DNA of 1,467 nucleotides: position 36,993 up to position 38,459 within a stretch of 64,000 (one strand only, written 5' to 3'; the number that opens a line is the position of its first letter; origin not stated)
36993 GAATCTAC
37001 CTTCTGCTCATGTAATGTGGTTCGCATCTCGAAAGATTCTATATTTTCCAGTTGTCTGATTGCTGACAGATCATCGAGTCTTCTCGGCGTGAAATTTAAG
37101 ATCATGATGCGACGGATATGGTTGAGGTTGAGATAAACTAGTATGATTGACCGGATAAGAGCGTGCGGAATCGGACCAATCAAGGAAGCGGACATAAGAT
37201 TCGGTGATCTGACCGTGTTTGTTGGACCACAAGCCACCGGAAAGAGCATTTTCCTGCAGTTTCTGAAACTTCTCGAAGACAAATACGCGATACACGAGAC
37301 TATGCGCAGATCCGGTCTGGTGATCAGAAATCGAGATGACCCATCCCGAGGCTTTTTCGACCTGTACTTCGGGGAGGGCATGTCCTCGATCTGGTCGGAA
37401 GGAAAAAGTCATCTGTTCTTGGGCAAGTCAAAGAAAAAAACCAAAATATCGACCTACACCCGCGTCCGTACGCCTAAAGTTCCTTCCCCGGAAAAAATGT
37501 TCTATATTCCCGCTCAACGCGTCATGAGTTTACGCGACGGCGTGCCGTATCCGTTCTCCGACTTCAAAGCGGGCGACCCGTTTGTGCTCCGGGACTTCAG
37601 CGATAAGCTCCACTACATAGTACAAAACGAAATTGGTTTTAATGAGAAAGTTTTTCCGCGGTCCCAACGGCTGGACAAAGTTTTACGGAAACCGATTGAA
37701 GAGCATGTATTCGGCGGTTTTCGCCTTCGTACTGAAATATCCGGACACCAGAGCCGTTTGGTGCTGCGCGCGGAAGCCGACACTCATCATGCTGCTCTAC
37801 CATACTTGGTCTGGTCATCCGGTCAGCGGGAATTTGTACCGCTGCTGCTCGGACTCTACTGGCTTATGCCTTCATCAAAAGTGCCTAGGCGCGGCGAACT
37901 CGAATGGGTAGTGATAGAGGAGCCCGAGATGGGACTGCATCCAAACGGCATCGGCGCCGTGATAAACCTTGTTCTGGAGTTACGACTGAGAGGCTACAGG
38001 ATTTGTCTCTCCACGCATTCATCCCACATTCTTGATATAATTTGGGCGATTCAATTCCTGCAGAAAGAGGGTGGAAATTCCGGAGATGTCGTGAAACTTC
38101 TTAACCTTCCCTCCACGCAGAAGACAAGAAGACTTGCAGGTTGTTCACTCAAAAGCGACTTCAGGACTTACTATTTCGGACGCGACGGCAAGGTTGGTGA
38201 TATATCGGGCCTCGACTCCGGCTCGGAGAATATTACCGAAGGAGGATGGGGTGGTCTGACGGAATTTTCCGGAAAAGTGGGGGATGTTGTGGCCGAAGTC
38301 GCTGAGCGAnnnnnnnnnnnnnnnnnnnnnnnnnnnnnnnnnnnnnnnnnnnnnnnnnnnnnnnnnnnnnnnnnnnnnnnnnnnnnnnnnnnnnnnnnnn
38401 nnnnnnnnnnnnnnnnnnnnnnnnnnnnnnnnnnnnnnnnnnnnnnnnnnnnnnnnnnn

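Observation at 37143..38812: Isolated ATPase plus unknown-partner cassette between tsaB and ilvB: candidate undescribed defence-type system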

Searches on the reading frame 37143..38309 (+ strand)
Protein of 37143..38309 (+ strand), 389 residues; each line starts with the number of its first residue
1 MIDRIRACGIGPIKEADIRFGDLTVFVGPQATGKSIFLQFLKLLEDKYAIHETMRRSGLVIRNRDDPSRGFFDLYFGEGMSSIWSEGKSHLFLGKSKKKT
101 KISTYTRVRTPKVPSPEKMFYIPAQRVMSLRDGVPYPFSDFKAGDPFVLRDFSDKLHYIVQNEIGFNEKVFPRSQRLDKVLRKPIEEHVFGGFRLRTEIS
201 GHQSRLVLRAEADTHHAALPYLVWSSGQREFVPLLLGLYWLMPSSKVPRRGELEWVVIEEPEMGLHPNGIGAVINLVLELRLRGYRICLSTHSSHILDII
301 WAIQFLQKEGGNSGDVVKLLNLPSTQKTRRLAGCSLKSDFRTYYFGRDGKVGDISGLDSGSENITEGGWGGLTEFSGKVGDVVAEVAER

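Call 3: search_protein_families(library=pfam, proteins=[window:37143-38309:+], max_evalue=1)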
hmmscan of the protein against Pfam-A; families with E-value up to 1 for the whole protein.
window:37143-38309:+ (389 aa): 4 families
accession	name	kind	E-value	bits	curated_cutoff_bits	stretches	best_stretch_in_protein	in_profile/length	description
PF13304.12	AAA_21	-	1.4e-15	58.6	27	1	23-298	1-304/304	AAA domain, putative AbiEii toxin, Type IV TA system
PF13175.12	AAA_15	-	1.3e-12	48.5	32.1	2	217-296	294-373/374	AAA ATPase domain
PF13476.12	AAA_23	-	0.0024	19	27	1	4-43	1-41/201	AAA domain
PF11398.14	DUF2813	-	0.065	13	21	0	255-298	286-326/372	Protein of unknown function (DUF2813)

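Call 4: search_protein_families(library=padloc, proteins=[window:37143-38309:+], max_evalue=1)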
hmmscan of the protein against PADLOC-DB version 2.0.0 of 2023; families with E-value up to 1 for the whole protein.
window:37143-38309:+ (389 aa): 60 families (the best 25 are shown)
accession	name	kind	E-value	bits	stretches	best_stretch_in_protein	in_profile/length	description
PDLC04710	PDC-M56A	-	2.7e-133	442.7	1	5-387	4-378/382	-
PDLC03878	NsnB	-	7.2e-16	56.9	1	1-308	1-291/345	-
PDLC02980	AriA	-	1.4e-15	56.1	1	23-298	1-304/304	-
PDLC02979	AriA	-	9.5e-15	53.2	2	224-297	300-373/373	-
PDLC04178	HEC-01A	-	2.2e-14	51.4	2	2-46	9-53/399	-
PDLC04175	HEC-01A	-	2.1e-12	44.7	2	254-299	270-314/363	-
PDLC04177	HEC-01A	-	3.3e-10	37.5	2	255-300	299-343/393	-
PDLC04176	HEC-01A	-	3.9e-10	37.6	1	251-297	275-321/371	-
PDLC02358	Old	-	1.6e-09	35.1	1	255-298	287-330/578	Old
PDLC02915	ATPase-Toprim_I-B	-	7.3e-09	33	2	256-298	259-300/623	-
PDLC04179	HEC-01A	-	1.6e-08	32.1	2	255-309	362-417/459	-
PDLC04033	PD-T4-4_A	-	9.2e-08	29.7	2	255-309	328-382/460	-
PDLC04664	PDC-M47A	-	9.2e-08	29.4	2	255-309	324-378/461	-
PDLC04032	PD-T4-4_A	-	2.1e-07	28.2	2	253-298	347-392/474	-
PDLC04214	HEC-02A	-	2.2e-07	28.5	1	256-297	241-282/338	-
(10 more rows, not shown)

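Call 5: search_protein_families(library=ncbifam, proteins=[window:37143-38309:+], max_evalue=1)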
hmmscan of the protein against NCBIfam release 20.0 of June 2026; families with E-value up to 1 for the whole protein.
window:37143-38309:+ (389 aa): 15 families
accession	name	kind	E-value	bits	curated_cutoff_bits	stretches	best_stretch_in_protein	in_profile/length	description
NF047739.1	antiphage_MADS3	equivalog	5.4e-10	39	420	2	254-306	338-388/427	methylation-associated defense system AAA family ATPase MAD3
NF038234.1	retron_eff_Eco8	equivalog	9.1e-05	21.2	250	1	256-298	276-326/679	retron Eco8 family effector endonuclease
NF001885.0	PRK00635.1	equivalog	0.00038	17.6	3054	1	256-316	834-894/1809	excinuclease ABC subunit A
TIGR00972.1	3a0107s01c2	equivalog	0.0021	17.4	343.2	1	17-61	23-64/248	phosphate ABC transporter ATP-binding protein PstB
TIGR01166.1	cbiO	subfamily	0.0047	16.4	211.8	1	255-293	148-186/190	cobalt ABC transporter, ATP-binding protein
NF010170.0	PRK13651.1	equivalog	0.01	14.8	432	1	253-293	184-224/308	cobalt transporter ATP-binding subunit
NF010157.0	PRK13636.1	equivalog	0.017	14.3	463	1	255-310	162-218/285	cobalt transporter ATP-binding subunit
TIGR03740.1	galliderm_ABC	subfamily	0.022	14.4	309.75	1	255-298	145-185/223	lantibiotic protection ABC transporter ATP-binding subunit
NF008428.0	PRK11264.1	equivalog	0.064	12.5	406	0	17-47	25-55/250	L-cystine ABC transporter ATP-binding protein TcyN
TIGR01842.1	type_I_sec_PrtD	subfamily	0.067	11.7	510.15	1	254-307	474-527/544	type I secretion system permease/ATPase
TIGR04521.1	ECF_ATPase_2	equivalog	0.096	11.8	330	0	254-293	164-204/279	energy-coupling factor transporter ATPase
NF010171.0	PRK13652.1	equivalog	0.11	11.6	476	1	254-297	157-201/277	cobalt transporter ATP-binding subunit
NF008233.0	PRK11000.1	equivalog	0.11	11.3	568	1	16-46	24-54/369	maltose/maltodextrin ABC transporter ATP-binding protein MalK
NF011056.0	PRK14489.1-1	equivalog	0.18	10.9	379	1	273-299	220-246/363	bifunctional molybdenum cofactor guanylyltransferase MobA/molybdopterin-guanine dinucleotide biosynthesis adaptor protein MobB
TIGR00630.1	uvra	equivalog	0.24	9.5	729.8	1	257-316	854-913/924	excinuclease ABC subunit UvrA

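Call 6: search_protein_families(library=phrogs, proteins=[window:37143-38309:+], max_evalue=1)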
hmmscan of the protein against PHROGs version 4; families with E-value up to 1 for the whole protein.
window:37143-38309:+ (389 aa): 8 families
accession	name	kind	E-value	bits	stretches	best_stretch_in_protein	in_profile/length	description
phrog_14430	-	unknown function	1.6e-10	41.8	2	255-302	340-387/444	-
phrog_4747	-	unknown function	3.8e-10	40.4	2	256-299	337-381/610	-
phrog_3940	-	unknown function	0.0021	17.9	1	212-298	213-300/537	-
phrog_8323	-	unknown function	0.0066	16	1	256-300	325-368/623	-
phrog_13167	-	unknown function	0.02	14.8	1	255-307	340-392/477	-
phrog_12879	-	unknown function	0.4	12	1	149-189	46-86/95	-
phrog_3444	-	unknown function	0.41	12.4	1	138-176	4-41/92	-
phrog_21263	-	unknown function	0.46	9.4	1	257-316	853-912/940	-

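Call 47: search_solved_structures(query=window:37143-38309:+, max_evalue=0.01)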
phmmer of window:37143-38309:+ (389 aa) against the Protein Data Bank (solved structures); distinct sequences matched with E-value up to 0.01: 3.
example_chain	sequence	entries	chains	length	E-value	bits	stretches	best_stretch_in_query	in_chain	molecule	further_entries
3c41_J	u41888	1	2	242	0.00063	21.8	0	17-46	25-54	Amino acid ABC transporter (ArtP)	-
2olj_A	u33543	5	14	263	0.00079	21.5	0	17-46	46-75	Amino acid ABC transporter | protein ArtP | ArtP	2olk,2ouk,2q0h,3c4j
6p74_A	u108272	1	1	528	0.0054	18.8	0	253-299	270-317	Putative ATP-dependent endonuclease of the OLD family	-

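Call 59: find_homologous_proteins(query=window:37143-38309:+, max_evalue=0.00001)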
Query window:37143-38309:+ (389 aa): 5400 proteins with E <= 0.00001 among 8000 candidates; the best 120 are listed.
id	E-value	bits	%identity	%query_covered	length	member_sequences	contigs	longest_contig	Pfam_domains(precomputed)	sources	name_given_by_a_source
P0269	1.7e-263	891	100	100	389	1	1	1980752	PF13175.13,PF13304.13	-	-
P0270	7.3e-211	718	82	99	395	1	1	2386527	PF13175.13,PF13304.13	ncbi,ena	-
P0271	2.6e-179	614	71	100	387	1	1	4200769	PF13175.13,PF13304.13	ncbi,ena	-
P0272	3.3e-179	614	71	100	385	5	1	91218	PF13175.13,PF13304.13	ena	-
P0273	1.6e-178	612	71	100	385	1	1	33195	PF13175.13,PF13304.13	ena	-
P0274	2.1e-178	611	71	100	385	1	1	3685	PF13175.13,PF13304.13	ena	-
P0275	2.1e-178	611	71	100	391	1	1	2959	PF13175.13,PF13304.13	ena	-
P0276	3.2e-178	611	71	100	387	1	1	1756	PF13175.13,PF13304.13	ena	-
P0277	2.1e-177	608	72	100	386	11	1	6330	PF13175.13,PF13304.13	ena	-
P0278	3.9e-177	607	70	100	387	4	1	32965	PF13175.13,PF13304.13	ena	-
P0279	5.9e-177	606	70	100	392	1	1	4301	PF13175.13,PF13304.13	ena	-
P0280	8.5e-177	606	70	100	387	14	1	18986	PF13175.13,PF13304.13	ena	-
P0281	6.5e-176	603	70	100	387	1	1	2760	PF13175.13,PF13304.13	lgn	-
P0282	1.1e-175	602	70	100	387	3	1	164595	PF13175.13,PF13304.13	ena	-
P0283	2.2e-175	601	69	100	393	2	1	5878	PF13175.13,PF13304.13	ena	-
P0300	1.0e-172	592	71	100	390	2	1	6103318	PF13175.13,PF13304.13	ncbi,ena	-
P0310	7.1e-172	590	67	100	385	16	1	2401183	PF13175.13,PF13304.13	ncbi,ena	-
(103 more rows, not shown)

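Call 74: predict_structure(alignment_id=A3)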
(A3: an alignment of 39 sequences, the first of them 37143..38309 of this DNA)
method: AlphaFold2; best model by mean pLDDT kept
length: 389 residues; sequences in the alignment: 39
mean_pLDDT: 70.9   pTM: 0.76
mean pLDDT of the five models: 70.9, 67.8, 66.8, 65.4, 65.3
residues with pLDDT >= 90: 96; 70-90: 131; 50-70: 64; < 50: 98
segments of 3 or more residues with pLDDT < 50: 126-170, 192-229, 360-372
pLDDT, mean of each block of 10 residues (from residue 1): 91 95 91 87 86 72 70 79 88 92 78 74 53 36 38 43 43 67 69 42 35 38 38 67 60 81 61 86 91 82 91 94 91 95 93 77 43 62 87
secondary structure, 60 per line:
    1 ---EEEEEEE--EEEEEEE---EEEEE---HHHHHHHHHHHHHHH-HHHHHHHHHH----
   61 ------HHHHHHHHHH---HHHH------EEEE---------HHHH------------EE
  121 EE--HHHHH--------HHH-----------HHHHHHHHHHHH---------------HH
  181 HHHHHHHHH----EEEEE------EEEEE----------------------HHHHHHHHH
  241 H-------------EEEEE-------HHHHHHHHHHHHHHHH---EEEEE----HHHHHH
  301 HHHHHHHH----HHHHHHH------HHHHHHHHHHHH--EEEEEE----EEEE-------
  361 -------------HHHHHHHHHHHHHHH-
elements in order: E4-10 E13-19 E23-27 H31-45 H47-56 H67-76 H80-83 E90-93 H103-106 E119-122 H125-129 H152-163 H179-189 E194-198 E205-209 H232-241 E255-259 H267-282 E286-290 H295-308 H313-319 H326-337 E340-345 E350-353 H374-388

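Call 78: find_encoding_contigs(protein=P0300, flank=8000, max_places=1)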
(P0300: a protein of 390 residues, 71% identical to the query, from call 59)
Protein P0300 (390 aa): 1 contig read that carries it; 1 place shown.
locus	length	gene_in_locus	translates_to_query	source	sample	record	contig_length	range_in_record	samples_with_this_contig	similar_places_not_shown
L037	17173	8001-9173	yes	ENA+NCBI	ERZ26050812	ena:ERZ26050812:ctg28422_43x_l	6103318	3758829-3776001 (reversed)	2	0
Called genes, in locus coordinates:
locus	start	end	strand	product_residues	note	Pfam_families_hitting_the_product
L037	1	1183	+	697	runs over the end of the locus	PF00672:HAMP (weak), PF07228:SpoIIE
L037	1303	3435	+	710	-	PF14236:DruA, PF14706:Tnp_DNA_bind, PF01609:DDE_Tnp_1 (faint)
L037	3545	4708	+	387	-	PF00561:Abhydrolase_1, PF12146:Hydrolase_4 (weak)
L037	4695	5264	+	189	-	PF00300:His_Phos_1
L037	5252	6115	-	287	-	PF27030:AbpE_bact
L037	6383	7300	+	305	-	PF01297:ZnuA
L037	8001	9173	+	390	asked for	PF13175:AAA_15 (weak), PF13304:AAA_21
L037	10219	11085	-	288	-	PF08843:AbiEii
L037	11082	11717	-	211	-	-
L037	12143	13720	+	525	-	PF13401:AAA_22 (faint)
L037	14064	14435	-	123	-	-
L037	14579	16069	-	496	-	PF00890:FAD_binding_2, PF01266:DAO, PF03486:HI0933_like (faint), PF07992:Pyr_redox_2 (faint), PF12831:FAD_oxidored (weak)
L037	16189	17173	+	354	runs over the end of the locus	PF04303:PrpF, PF05544:Pro_racemase (weak)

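Call 79: find_encoding_contigs(protein=P0310, flank=8000, max_places=1)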
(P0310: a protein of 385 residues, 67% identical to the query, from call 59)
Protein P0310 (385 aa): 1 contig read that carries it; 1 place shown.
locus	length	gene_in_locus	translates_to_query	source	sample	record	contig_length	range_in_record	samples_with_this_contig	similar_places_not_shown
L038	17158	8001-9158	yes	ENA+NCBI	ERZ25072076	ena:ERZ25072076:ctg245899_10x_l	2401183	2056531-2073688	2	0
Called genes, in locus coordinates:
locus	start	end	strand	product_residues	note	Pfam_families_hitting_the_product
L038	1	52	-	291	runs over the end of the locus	PF01522:Polysacc_deac_1 (weak)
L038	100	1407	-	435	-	PF06808:DctM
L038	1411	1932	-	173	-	PF04290:DctQ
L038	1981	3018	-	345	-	PF03480:DctP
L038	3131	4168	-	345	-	PF03480:DctP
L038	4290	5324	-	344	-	PF03480:DctP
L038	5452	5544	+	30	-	-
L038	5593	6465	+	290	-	PF02668:TauD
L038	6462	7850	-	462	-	PF01546:Peptidase_M20, PF07687:M20_dimer (weak)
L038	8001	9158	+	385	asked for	PF13175:AAA_15 (weak), PF13304:AAA_21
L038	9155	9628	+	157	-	-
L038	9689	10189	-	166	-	PF07813:LTXXQ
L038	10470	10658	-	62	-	-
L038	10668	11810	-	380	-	PF04140:ICMT (weak), PF04191:PEMT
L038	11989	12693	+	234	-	PF00072:Response_reg, PF00486:Trans_reg_C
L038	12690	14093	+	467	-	PF00672:HAMP, PF00512:HisKA (weak), PF02518:HATPase_c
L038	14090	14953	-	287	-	PF05368:NmrA, PF13460:NAD_binding_10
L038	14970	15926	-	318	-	PF00701:DHDPS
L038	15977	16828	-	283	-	PF27522:YDMC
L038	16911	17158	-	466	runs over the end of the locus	PF01979:Amidohydro_1, PF07969:Amidohydro_3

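Call 83: fold_search(model_id=the predicted structure, library=pdb)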
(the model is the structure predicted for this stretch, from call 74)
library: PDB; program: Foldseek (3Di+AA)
matches with E <= 10: 996; with E <= 0.001: 73
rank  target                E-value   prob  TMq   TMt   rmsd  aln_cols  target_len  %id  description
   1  8eea_C                6.1e-07  1.00  0.38  0.34  12.0       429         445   15  Structure of E.coli Septu (PtuAB) complex (released 2023-12-27)
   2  8ee4_D                1.8e-06  1.00  0.37  0.36  11.7       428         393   16  Structure of PtuA (released 2024-01-03)
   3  8eea_B                1.9e-06  1.00  0.43  0.44  10.8       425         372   15  Structure of E.coli Septu (PtuAB) complex (released 2023-12-27)
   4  8ee4_F                2.0e-06  1.00  0.37  0.36  11.9       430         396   15  Structure of PtuA (released 2024-01-03)
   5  8sux_D                3.3e-06  1.00  0.38  0.40  12.1       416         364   14  Structure of E. coli PtuA hexamer (released 2024-01-10)
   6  8eea_A                3.3e-06  1.00  0.37  0.38  12.4       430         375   13  Structure of E.coli Septu (PtuAB) complex (released 2023-12-27)
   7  8sux_F                4.1e-06  1.00  0.40  0.41  12.5       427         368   14  Structure of E. coli PtuA hexamer (released 2024-01-10)
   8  9lpa_B                5.0e-06  1.00  0.33  0.19  17.0       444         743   13  The cryo-EM structure of retron Eco8 in an active state (released 2025-11-19)
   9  8eea_D                6.8e-06  1.00  0.40  0.35  11.4       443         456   15  Structure of E.coli Septu (PtuAB) complex (released 2023-12-27)
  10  9kjy_E                9.7e-06  1.00  0.38  0.31  16.0       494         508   14  Cryo-EM structure of the Retron-Eco7 complex (state 2) (released 2025-11-12)
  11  9e90_C                1.1e-05  1.00  0.41  0.34   9.0       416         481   12  Ec83 Retron PtuA/PtuB (2-1) complex bound to ATP (released 2025-07-02)
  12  9kk2_E                1.6e-05  1.00  0.38  0.30  16.0       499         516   14  Cryo-EM structure of the Retron-Eco7 complex (state 5) (released 2025-11-12)
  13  9x9b_B                2.1e-05  1.00  0.33  0.19  18.0       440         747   15  Retron-Eco8 complex with ATP-Mg2+ (released 2026-03-04)
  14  9vhl_D                2.2e-05  1.00  0.38  0.36  10.3       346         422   17  cryoEM structure of retron-Eco7 complex (form II) (released 2026-01-07)
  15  9kjx_B                2.2e-05  1.00  0.38  0.30  12.0       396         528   16  Cryo-EM structure of the Retron-Eco7 complex (state 1) (released 2025-11-12)
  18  8sux_C                2.8e-05  1.00  0.40  0.41  11.5       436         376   15  Structure of E. coli PtuA hexamer (released 2024-01-10)
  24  8ee4_C                4.3e-05  1.00  0.42  0.40  11.4       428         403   14  Structure of PtuA (released 2024-01-03)
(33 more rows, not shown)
